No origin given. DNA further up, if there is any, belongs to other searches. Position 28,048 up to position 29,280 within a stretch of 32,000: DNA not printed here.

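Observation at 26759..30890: Tightly coupled operon of an unknown 188-aa protein, two divergent PIG-L/LmbE de-N-acetylases and an acyl-CoA ligase: candidate 'deacetylate then re-acylate' remodelling module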

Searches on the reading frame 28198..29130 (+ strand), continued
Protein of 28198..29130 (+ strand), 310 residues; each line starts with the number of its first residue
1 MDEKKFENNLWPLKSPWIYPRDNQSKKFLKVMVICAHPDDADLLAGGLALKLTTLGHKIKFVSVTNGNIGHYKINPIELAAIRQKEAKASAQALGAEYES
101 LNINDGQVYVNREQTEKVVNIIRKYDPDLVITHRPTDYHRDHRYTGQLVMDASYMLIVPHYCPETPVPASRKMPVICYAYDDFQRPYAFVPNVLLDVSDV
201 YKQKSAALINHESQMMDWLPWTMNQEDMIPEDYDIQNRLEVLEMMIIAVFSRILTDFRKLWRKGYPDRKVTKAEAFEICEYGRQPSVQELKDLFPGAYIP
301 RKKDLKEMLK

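Call 34: search_protein_families(library=pfam, proteins=[L011:10981-12210:+, L087:7437-7883:-, L088:13113-14090:-, L089:14377-15285:+, L087:12736-13839:-], max_evalue=0.001)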
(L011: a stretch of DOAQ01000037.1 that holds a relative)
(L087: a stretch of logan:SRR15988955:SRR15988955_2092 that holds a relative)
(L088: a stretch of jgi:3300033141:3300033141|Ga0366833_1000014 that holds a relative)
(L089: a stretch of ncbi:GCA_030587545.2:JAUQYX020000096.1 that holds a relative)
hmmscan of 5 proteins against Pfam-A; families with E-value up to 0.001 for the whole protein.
L011:10981-12210:+ (410 aa): 1 family
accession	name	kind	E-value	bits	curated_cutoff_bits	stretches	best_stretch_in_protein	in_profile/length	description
PF04734.18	Ceramidase_alk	-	7.4e-19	68.2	32.1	1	22-230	23-246/509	Neutral/alkaline non-lysosomal ceramidase, N-terminal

L087:7437-7883:- (148 aa): 1 family
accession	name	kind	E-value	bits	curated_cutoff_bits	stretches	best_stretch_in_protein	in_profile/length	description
PF00149.33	Metallophos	-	0.00058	20.8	21.5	1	2-46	149-190/191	Calcineurin-like phosphoesterase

L088:13113-14090:- (325 aa): 0 families

L089:14377-15285:+ (302 aa): 0 families

L087:12736-13839:- (367 aa): 2 families
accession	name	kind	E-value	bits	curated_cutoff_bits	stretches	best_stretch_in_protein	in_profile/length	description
PF01380.27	SIS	-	1.6e-34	119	25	2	45-172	4-130/131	SIS domain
PF13580.11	SIS_2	-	0.0003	21.3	27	0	92-128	101-137/138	SIS domain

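Call 41: find_encoding_contigs(protein=P0076, flank=8000, max_places=1)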
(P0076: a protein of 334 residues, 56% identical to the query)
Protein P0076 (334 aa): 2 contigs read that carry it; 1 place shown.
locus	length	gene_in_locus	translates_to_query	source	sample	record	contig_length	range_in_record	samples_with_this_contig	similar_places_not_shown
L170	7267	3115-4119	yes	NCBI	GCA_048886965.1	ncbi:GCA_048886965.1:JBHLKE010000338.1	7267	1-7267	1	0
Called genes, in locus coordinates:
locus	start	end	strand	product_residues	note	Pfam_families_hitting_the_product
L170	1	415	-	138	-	?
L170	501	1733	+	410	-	PF04015:DUF362, PF00037:Fer4 (faint), PF13237:Fer4_10 (weak)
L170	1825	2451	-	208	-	PF00071:Ras (weak), PF04670:Gtr1_RagA, PF08477:Roc (weak)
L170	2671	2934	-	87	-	-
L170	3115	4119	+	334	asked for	PF02585:PIG-L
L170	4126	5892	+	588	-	PF00501:AMP-binding, PF13193:AMP-binding_C (weak)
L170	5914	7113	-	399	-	-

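Call 42: find_encoding_contigs(protein=P0102, flank=8000, max_places=1)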
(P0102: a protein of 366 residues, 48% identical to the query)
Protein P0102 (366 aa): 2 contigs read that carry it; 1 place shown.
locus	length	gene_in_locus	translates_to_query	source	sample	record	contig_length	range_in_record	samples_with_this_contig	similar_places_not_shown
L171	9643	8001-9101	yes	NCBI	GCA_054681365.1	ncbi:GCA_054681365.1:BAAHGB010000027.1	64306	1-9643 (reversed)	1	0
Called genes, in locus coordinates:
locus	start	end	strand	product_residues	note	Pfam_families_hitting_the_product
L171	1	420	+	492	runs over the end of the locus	PF00155:Aminotran_1_2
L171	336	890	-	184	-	PF02464:CinA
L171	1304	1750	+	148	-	PF13452:FAS1_DH_region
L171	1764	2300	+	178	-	PF01575:MaoC_dehydratas, PF13452:FAS1_DH_region (weak)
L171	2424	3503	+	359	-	PF00025:Arf, PF00071:Ras, PF01926:MMR_HSR1 (weak), PF08477:Roc (weak), PF00009:GTP_EFTU (weak)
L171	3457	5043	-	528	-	PF00884:Sulfatase, PF01663:Phosphodiest (weak), PF16347:SGSH_C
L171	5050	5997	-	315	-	PF00701:DHDPS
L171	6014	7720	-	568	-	PF00501:AMP-binding, PF13193:AMP-binding_C (faint)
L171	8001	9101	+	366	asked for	PF02585:PIG-L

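Call 43: find_encoding_contigs(protein=P0083, flank=8000, max_places=1)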
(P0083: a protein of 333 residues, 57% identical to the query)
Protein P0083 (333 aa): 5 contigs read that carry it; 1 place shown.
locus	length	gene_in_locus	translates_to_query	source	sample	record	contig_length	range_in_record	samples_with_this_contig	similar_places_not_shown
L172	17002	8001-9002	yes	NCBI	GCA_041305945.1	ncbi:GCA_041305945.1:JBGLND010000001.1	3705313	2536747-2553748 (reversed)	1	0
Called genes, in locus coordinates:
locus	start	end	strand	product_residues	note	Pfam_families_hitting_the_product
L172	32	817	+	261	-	-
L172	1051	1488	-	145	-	PF01575:MaoC_dehydratas, PF13452:FAS1_DH_region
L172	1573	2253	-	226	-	-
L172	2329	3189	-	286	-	PF08530:PepX_C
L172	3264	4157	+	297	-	-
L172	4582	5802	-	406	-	PF04389:Peptidase_M28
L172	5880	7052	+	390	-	PF00037:Fer4 (weak), PF12838:Fer4_7, PF13187:Fer4_9 (weak), PF13237:Fer4_10 (weak), PF14697:Fer4_21, PF25160:LdpA_Fe-S-bd (weak), PF00037:Fer4 (weak), PF12837:Fer4_6 (weak), +1 more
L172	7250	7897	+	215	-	-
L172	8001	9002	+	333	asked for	PF02585:PIG-L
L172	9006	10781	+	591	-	PF00501:AMP-binding, PF13193:AMP-binding_C (weak)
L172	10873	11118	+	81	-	-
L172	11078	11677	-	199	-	-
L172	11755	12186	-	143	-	PF13452:FAS1_DH_region, PF01575:MaoC_dehydratas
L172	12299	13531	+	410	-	PF00108:Thiolase_N, PF02803:Thiolase_C (weak), PF22691:Thiolase_C_1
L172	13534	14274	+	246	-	-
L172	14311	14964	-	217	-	PF01864:CarS-like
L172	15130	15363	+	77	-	-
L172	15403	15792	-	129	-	PF01042:Ribonuc_L-PSP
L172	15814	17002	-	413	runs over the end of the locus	PF00291:PALP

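Call 44: find_encoding_contigs(protein=P0073, flank=8000, max_places=1)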
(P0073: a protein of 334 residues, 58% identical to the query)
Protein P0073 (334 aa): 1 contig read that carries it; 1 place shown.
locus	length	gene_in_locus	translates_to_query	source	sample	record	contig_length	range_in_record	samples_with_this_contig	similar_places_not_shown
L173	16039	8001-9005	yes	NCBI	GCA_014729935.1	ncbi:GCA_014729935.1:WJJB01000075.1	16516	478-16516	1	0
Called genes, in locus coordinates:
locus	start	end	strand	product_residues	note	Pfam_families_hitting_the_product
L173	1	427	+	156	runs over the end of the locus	PF09082:DUF1922 (faint)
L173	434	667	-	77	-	PF01423:LSM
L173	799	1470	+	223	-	PF13847:Methyltransf_31, PF08241:Methyltransf_11, PF08242:Methyltransf_12, PF13649:Methyltransf_25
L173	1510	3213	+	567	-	PF13600:DUF4140, PF13598:DUF4139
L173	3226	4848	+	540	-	PF13600:DUF4140, PF13598:DUF4139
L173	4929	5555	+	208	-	PF02511:Thy1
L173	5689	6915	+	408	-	PF04015:DUF362, PF00037:Fer4 (weak), PF12797:Fer4_2 (faint), PF12837:Fer4_6 (faint), PF13237:Fer4_10 (weak), PF12838:Fer4_7 (weak), PF13187:Fer4_9 (faint)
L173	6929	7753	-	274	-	PF02353:CMAS, PF01209:Ubie_methyltran, PF13489:Methyltransf_23, PF13847:Methyltransf_31, PF08241:Methyltransf_11, PF08242:Methyltransf_12, PF13649:Methyltransf_25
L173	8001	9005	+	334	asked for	PF02585:PIG-L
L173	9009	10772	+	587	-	PF00501:AMP-binding, PF13193:AMP-binding_C (weak)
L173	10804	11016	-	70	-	-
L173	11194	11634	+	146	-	-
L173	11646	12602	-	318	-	PF13404:HTH_AsnC-type (faint), PF13412:HTH_24 (faint), PF01037:AsnC_trans_reg (faint)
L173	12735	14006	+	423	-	PF05221:AdoHcyase, PF02826:2-Hacid_dh_C, PF00670:AdoHcyase_NAD, PF07991:KARI_N (weak)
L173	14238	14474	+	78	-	PF01037:AsnC_trans_reg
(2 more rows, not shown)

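Call 64: predict_structure(alignment_id=A2)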
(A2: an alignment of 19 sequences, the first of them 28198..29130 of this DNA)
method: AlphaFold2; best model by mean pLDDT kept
length: 310 residues; sequences in the alignment: 19
mean_pLDDT: 89.6   pTM: 0.86
mean pLDDT of the five models: 89.6, 88.8, 88.7, 87.9, 87.0
residues with pLDDT >= 90: 215; 70-90: 69; 50-70: 16; < 50: 10
segments of 3 or more residues with pLDDT < 50: 1-7
pLDDT, mean of each block of 10 residues (from residue 1): 48 53 68 97 97 97 95 93 98 98 96 96 96 93 96 89 85 93 84 97 95 91 86 87 87 92 95 95 94 96 92
secondary structure, 60 per line:
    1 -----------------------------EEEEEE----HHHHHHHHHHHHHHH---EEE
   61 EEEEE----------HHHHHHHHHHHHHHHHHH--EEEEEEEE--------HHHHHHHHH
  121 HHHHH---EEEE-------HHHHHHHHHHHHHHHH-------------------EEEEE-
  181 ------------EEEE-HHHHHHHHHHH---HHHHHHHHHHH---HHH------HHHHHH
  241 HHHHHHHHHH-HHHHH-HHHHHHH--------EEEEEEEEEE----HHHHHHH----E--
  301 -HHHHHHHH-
elements in order: E30-35 H40-54 E58-65 H76-93 E96-103 H112-125 E129-132 H140-155 E175-179 E193-196 H198-208 H212-222 H235-250 H252-256 H258-264 E273-282 H287-293 H302-309
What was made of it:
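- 28198..29130 (+): PIG-L B: a cytoplasmic Zn-dependent de-N-acetylase of the PIG-L/LmbE (CE14) fold. It is the first gene of the conserved pair. The AF2 model has pLDDT 89.6 (call 64).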

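Call 68: fold_search(model_id=the predicted structure, library=pdb)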
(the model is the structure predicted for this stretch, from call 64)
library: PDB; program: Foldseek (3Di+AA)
matches with E <= 10: 1588; with E <= 0.001: 43
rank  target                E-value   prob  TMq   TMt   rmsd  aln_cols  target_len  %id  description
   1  3wl3_B                1.2e-15  1.00  0.59  0.69   4.0       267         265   27  N,N'-diacetylchitobiose deacetylase from Pyrococcus horikoshii (released 2014-05-07)
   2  3we7_A                1.3e-15  1.00  0.60  0.69   4.3       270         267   26  Crystal Structure of Diacetylchitobiose Deacetylase from Pyrococcus horikoshii (released 2014-05-07)
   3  8bgo_A                1.8e-15  1.00  0.62  0.71   3.2       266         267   29  N,N-diacetylchitobiose deacetylase from Pyrococcus chitonophagus with substrate N,N-diacetylchitobiose (released 2023-01-11)
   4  4xm2_A                1.8e-15  1.00  0.59  0.69   6.8       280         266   25  N,N'-diacetylchitobiose deacetylase from Pyrococcus furiosus in the absence of cadmium (released 2015-06-10)
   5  3wl4_A                2.2e-15  1.00  0.59  0.68   7.5       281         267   26  N,N'-diacetylchitobiose deacetylase (Se-derivative) from Pyrococcus furiosus (released 2014-05-07)
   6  8bgn_A                3.1e-15  1.00  0.62  0.72   3.2       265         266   29  N,N-diacetylchitobiose deacetylase from Pyrococcus chitonophagus (released 2023-01-11)
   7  8bgo_B                3.3e-15  1.00  0.62  0.70   3.2       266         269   29  N,N-diacetylchitobiose deacetylase from Pyrococcus chitonophagus with substrate N,N-diacetylchitobiose (released 2023-01-11)
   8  8bgo_C                3.3e-15  1.00  0.62  0.70   3.2       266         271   29  N,N-diacetylchitobiose deacetylase from Pyrococcus chitonophagus with substrate N,N-diacetylchitobiose (released 2023-01-11)
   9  4xm1_B                5.5e-15  1.00  0.59  0.69   5.0       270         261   26  N,N'-diacetylchitobiose deacetylase from Pyrococcus furiosus in the presence of cadmium (released 2015-06-10)
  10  4xm2_B                6.9e-15  1.00  0.59  0.70   3.7       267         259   25  N,N'-diacetylchitobiose deacetylase from Pyrococcus furiosus in the absence of cadmium (released 2015-06-10)
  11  5cgz_A                7.7e-15  1.00  0.61  0.77   4.2       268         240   19  Crystal structure of GalB, the 4-carboxy-2-hydroxymuconate hydratase, from Pseuodomonas putida KT2440 (released 2016-02-17)
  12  4xm1_A                9.7e-15  1.00  0.61  0.71   4.3       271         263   25  N,N'-diacetylchitobiose deacetylase from Pyrococcus furiosus in the presence of cadmium (released 2015-06-10)
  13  4xm0_B                9.7e-15  1.00  0.57  0.69   5.3       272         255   25  N,N'-diacetylchitobiose deacetylase (SeMet derivative) from Pyrococcus furiosus in the absence of cadmium (released 2015-06-10)
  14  4xm1_D                2.1e-14  1.00  0.59  0.70   7.5       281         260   26  N,N'-diacetylchitobiose deacetylase from Pyrococcus furiosus in the presence of cadmium (released 2015-06-10)
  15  4xm0_A                3.0e-14  1.00  0.61  0.71   4.3       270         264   26  N,N'-diacetylchitobiose deacetylase (SeMet derivative) from Pyrococcus furiosus in the absence of cadmium (released 2015-06-10)
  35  3dfi                  8.2e-10  1.00  0.51  0.64   5.9       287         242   18  The crystal structure of antimicrobial reagent A40926 pseudoaglycone deacetylase Dbv21 (released 2008-07-22)
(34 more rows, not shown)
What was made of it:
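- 28198..29130 (+): The best structural matches are Pyrococcus diacetylchitobiose deacetylases (E 1e-15, TM 0.69-0.72, call 68).
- On PIG-L/LmbE (PF02585, CE14) - PIG-L B: The fold matches all solved PIG-L enzymes (call 68).
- PIG-L B is structurally closest to catabolic diacetylchitobiose deacetylases (call 68). PIG-L B is nearest to the chitin-catabolic Dac enzymes (call 68).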

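Call 70: search_protein_families(library=pfam, proteins=[L007:110-487:+], max_evalue=1)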
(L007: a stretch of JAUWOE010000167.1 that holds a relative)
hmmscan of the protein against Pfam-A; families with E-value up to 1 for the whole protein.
L007:110-487:+ (125 aa): 1 family
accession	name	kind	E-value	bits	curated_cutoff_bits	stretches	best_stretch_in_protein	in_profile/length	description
PF20126.4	TumE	-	2e-16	60.2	23.4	1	48-122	3-77/81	Toxin TumE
